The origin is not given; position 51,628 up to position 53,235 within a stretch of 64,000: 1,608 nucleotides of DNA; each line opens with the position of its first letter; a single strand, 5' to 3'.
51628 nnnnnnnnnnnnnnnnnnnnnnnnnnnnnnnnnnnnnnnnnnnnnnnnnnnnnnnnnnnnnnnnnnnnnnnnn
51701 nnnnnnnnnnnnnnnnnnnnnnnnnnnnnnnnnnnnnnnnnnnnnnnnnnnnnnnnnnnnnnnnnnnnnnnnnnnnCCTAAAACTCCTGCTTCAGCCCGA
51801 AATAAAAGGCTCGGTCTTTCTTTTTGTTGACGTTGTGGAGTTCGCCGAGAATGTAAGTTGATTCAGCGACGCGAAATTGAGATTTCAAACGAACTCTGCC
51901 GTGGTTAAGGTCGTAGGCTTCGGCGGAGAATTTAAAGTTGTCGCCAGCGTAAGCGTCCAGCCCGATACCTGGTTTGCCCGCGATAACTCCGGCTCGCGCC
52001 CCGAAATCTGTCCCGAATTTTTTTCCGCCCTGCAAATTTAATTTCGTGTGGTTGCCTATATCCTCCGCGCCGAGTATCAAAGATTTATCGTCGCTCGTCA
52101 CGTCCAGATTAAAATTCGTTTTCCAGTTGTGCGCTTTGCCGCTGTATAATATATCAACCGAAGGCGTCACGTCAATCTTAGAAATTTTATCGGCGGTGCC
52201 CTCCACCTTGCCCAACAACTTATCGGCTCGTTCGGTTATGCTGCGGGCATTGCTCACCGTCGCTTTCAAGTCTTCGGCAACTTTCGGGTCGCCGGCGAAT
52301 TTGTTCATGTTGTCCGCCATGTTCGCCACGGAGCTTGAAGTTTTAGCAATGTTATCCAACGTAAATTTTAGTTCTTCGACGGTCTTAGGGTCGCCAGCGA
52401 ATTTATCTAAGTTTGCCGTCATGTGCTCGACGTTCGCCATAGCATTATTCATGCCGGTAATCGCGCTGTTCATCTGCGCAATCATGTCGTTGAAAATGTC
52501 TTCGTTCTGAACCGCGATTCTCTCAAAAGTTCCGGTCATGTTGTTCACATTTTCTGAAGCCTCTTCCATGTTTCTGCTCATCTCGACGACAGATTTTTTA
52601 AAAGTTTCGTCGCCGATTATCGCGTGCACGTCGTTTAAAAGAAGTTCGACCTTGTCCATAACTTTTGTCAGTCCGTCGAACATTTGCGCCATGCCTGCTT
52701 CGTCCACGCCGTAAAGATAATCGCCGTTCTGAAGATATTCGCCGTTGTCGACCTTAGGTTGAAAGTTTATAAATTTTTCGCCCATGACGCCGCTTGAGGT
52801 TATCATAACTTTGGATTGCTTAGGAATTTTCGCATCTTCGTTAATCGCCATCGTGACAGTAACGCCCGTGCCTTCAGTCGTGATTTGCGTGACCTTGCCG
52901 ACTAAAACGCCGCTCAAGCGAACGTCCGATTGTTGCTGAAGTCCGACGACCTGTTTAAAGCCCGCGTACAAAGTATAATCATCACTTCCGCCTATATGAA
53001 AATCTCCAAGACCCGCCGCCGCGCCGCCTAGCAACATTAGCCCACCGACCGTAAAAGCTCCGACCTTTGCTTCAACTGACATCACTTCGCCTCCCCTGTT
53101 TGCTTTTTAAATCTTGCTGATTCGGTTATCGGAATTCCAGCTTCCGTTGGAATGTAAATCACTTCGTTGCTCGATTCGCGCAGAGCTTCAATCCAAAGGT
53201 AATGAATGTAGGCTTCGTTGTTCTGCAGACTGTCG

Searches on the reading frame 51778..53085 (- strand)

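Call 14: search_protein_families(library=ncbifam, proteins=[window:51778-53085:-], max_evalue=0.00001)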
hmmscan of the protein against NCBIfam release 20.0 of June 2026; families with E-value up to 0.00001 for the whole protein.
window:51778-53085:- (435 aa): 2 families
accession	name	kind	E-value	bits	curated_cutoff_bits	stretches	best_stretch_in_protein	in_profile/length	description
TIGR00996.1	Mtu_fam_mce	paralog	3.3e-25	88.9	140.5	1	9-289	3-273/291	MCE family protein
TIGR04430.1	OM_asym_MlaD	equivalog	1.6e-24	86.3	135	1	3-125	4-128/146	outer membrane lipid asymmetry maintenance protein MlaD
